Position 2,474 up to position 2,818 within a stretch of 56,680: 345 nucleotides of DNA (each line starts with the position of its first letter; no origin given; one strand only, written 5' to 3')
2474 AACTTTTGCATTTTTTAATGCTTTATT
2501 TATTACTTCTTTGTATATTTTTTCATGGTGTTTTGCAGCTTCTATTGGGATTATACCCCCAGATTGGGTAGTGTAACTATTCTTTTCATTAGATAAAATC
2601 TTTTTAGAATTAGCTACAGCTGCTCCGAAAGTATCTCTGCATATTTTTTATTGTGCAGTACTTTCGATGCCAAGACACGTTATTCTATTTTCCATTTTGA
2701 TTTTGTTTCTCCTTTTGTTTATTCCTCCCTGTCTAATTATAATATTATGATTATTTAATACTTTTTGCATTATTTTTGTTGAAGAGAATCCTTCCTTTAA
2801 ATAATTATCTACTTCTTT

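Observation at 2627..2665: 18-nt bulge-helix-bulge intron inside the kae1 coding sequence: excision removes an in-frame TAA and rebuilds the conserved TAHTFG motif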

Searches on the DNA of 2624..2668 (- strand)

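Call 103: build_rna_model(alignment_id=A2, structure=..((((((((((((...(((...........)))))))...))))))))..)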
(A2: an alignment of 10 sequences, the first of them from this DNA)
Model R1 built from alignment A2 (10 sequences, 51 columns); structure: as given.
model positions 45; base pairs 15; branch points 0; effective number of sequences 7.89; information 1.223 bits per position. Calibrated on 0.2 Mb of random sequence (short: E-values are rough).
structure used (alignment columns):
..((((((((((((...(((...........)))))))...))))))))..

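Call 105: search_with_rna_model(model_id=R1, sources=[window, L001, L002, L003, L004, L005, L006, L007, L008, L009, L010, L011, L012, L013, L014, L015, L016, L017, L018, L019, L020, L021, L022, L023, L024, L025, L026, L027, L028, L029, L030, L031, L032, L033, L034, L035, L036, L037, L038, L039, L040, L041, L042, L043, L044, L045, L046, L047, L048, L049, L050, L051, L052, L053, L054, L055, L056, L057, L058, L059, L060, L061, L062, L063, L064, L065, L066, L067, L068, L069, L070, L071, L072, L073, L074, L075, L076, L077, L078, L079, L080, L081, L082, L083, L084, L085, L086, L087, L088, L089, L090, L091, L092, L093, L094, L095, L096, L097, L098, L099], max_evalue=1)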
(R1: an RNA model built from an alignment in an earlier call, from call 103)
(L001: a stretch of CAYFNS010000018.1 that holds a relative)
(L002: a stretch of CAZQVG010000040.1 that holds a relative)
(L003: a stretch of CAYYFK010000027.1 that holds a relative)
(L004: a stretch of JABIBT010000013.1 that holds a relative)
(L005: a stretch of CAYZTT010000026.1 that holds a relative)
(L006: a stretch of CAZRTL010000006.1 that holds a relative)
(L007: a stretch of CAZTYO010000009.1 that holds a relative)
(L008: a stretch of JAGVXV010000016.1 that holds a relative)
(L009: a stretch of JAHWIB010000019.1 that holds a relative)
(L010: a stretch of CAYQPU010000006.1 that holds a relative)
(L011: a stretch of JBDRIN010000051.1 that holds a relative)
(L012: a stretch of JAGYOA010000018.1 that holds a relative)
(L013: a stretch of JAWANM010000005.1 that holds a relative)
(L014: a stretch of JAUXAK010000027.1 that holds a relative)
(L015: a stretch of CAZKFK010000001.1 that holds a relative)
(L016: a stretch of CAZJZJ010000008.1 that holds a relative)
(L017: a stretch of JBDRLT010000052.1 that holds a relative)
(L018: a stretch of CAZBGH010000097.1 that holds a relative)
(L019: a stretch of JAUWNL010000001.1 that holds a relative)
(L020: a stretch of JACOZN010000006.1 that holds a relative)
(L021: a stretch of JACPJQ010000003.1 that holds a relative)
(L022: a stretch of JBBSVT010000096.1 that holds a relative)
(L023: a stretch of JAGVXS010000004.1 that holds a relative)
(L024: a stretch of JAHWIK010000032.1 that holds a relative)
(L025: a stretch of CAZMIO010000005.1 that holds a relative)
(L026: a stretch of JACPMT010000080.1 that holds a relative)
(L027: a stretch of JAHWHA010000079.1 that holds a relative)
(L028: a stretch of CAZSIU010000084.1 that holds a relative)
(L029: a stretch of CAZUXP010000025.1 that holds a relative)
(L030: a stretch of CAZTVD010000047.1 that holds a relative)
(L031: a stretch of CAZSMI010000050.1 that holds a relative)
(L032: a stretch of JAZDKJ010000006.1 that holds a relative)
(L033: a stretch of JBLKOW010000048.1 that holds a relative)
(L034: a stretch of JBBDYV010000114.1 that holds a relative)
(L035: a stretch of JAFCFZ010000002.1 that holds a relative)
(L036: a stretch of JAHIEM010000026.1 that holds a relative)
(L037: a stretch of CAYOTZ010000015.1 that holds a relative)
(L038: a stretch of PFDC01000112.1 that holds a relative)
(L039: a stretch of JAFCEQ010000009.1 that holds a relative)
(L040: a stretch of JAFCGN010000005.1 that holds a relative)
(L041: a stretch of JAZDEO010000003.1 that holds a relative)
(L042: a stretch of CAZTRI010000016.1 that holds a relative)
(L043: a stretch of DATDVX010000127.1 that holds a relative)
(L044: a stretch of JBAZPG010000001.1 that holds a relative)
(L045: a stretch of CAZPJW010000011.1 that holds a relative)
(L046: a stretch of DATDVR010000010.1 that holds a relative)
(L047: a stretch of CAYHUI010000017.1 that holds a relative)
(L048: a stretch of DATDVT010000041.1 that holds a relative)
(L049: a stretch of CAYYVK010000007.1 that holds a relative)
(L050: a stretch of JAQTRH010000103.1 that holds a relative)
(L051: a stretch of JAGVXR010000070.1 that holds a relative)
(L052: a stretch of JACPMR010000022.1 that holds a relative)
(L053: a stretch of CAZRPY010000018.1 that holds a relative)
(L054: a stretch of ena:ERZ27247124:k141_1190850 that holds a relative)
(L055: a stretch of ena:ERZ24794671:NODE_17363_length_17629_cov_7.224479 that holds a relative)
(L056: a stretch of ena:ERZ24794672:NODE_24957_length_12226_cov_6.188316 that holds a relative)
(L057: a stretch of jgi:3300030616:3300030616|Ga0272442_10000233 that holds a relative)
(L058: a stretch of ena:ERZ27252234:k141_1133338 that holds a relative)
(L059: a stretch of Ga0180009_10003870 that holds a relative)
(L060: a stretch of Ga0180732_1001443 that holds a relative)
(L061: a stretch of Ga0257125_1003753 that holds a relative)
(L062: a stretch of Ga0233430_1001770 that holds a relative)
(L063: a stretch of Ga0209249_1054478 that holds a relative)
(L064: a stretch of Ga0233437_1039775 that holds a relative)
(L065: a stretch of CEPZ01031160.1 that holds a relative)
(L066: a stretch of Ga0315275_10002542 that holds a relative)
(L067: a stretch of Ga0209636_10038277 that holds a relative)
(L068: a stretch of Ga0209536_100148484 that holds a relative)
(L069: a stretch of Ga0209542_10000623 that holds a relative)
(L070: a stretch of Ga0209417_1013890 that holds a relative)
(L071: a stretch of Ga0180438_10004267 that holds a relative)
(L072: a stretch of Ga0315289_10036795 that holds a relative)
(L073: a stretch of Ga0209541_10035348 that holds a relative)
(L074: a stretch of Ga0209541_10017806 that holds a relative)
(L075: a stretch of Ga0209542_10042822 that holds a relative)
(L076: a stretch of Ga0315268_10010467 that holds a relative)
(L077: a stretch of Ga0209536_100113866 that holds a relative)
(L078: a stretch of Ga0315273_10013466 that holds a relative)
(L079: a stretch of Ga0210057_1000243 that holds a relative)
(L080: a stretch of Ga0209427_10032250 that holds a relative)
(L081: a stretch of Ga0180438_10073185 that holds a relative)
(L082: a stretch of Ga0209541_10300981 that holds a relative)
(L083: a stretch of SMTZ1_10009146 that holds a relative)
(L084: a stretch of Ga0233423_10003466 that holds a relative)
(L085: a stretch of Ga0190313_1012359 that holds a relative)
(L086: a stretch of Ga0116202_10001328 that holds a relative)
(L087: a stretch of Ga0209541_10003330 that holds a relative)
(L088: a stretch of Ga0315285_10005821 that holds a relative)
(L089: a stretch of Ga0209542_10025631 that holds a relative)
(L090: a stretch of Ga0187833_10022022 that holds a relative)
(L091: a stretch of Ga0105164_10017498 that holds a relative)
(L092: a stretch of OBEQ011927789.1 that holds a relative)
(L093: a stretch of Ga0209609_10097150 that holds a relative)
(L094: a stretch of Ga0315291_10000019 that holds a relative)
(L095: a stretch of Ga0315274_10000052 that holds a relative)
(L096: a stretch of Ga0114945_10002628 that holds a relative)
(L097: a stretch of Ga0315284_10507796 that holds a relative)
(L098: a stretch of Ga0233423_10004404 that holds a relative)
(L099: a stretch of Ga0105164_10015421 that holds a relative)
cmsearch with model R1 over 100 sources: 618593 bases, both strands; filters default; matches with E-value up to 1: 15.
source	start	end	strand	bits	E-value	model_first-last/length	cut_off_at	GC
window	2624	2668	-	70.1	6e-18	1-45/45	no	0.33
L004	459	503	+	67.7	3.5e-17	1-45/45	no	0.38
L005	3022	3066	+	67.7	3.5e-17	1-45/45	no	0.38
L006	3022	3066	+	67.7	3.5e-17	1-45/45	no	0.38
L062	3022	3066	+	67.7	3.5e-17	1-45/45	no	0.38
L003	1263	1307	+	66.4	8.6e-17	1-45/45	no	0.36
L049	3019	3063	+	61.6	2.5e-15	1-45/45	no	0.44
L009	3016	3042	+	24.9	0.00043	1-45/45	no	0.37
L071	3016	3042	+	24.9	0.00043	1-45/45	no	0.37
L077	812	838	+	24.9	0.00043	1-45/45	no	0.37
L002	299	325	+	16.9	0.12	1-45/45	no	0.37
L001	1324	1350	+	16.8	0.13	1-45/45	no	0.41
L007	3016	3042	+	16.3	0.18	1-45/45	no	0.37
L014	3019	3045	+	16.2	0.19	1-45/45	no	0.37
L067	2910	2936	+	14.3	0.77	1-45/45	no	0.37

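Call 106: search_with_rna_model(model_id=R1, sources=[L100, L101, L102, L103, L104, L105, L106, L107, L108, L109, L110, L111, L112, L113, L114, L115, L116, L117, L118, L119, L120, L121, L122, L123, L124, L125, L126, L127, L128, L129, L130, L131, L132, L133, L134, L135, L136, L137, L138, L139, L140, L141, L142, L143, L144, L145, L146, L147, L148, L149, L150, L151, L152, L153, L154], max_evalue=1)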
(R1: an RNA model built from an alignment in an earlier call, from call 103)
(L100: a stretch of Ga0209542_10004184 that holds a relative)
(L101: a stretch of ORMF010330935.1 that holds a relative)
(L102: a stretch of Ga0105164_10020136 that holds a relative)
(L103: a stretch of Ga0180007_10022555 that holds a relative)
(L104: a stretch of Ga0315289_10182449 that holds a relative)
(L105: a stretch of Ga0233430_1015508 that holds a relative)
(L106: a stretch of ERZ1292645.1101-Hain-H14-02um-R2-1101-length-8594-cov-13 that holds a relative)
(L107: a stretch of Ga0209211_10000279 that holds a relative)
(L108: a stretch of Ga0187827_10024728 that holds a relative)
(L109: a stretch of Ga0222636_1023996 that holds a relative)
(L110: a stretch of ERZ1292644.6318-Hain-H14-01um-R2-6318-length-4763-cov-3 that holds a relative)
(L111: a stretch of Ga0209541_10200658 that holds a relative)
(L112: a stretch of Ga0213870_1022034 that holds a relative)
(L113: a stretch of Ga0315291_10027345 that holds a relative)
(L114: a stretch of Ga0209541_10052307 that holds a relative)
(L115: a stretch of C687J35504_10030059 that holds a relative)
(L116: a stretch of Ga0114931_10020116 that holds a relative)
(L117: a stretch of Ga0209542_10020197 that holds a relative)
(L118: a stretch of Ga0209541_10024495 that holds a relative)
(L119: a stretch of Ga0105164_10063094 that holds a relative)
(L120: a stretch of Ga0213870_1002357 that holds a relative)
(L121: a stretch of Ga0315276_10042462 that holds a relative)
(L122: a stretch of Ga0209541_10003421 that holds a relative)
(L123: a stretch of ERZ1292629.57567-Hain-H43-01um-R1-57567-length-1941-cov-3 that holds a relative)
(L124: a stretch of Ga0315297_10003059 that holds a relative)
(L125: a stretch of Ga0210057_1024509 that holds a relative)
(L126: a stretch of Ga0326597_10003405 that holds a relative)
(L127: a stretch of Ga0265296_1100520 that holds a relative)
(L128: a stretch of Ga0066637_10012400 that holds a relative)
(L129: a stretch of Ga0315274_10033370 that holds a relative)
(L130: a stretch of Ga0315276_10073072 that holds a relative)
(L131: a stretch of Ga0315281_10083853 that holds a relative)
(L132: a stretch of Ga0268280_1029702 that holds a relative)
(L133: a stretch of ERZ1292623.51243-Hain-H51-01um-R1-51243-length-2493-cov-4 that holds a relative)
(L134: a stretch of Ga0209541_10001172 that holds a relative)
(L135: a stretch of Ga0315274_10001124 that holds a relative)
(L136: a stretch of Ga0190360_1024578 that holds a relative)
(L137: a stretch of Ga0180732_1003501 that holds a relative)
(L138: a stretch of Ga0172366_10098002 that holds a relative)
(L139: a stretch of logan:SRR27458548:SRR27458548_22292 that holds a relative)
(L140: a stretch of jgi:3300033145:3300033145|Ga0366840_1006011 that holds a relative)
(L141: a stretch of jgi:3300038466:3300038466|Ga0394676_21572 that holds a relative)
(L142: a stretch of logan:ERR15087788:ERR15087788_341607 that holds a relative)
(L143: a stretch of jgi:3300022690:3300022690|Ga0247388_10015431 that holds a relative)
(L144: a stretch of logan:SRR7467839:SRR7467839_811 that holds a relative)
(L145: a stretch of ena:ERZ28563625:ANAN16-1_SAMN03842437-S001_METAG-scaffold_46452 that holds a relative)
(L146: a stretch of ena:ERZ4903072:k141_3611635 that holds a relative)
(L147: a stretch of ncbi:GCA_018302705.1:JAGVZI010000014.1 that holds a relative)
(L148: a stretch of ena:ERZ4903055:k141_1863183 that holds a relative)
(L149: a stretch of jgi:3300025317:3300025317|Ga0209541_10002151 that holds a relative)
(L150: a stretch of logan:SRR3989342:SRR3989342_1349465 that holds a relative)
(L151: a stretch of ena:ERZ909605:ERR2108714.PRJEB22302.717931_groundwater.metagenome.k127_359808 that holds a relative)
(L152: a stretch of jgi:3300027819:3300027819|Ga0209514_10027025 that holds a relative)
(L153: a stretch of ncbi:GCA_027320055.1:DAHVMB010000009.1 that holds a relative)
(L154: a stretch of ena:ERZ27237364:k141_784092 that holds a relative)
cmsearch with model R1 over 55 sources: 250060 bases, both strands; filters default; matches with E-value up to 1: 16.
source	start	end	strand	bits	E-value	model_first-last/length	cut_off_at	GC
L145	3839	3883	+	63.1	3.4e-16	1-45/45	no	0.36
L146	1544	1588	+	63.1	3.4e-16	1-45/45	no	0.36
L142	1546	1589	+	62.8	4.4e-16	1-45/45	no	0.34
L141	3734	3778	+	61.8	8.5e-16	1-45/45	no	0.38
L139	2673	2715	+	61.5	1.1e-15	1-45/45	no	0.35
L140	3767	3808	+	58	1.3e-14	1-45/45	no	0.36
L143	3764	3814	+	54.5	1.5e-13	1-45/45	no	0.43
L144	3764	3814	+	54.5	1.5e-13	1-45/45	no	0.43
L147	3697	3739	+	52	8.9e-13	1-45/45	no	0.37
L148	3697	3739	+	52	8.9e-13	1-45/45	no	0.37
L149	3697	3739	+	52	8.9e-13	1-45/45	no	0.37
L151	3753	3793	+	48.2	1.3e-11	1-45/45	no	0.41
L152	2793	2833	+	48.2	1.3e-11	1-45/45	no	0.41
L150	3293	3311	+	18.8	0.013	1-19/45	3'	0.37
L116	448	474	+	16.9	0.05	1-45/45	no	0.37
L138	477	503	+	15.5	0.13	1-45/45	no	0.44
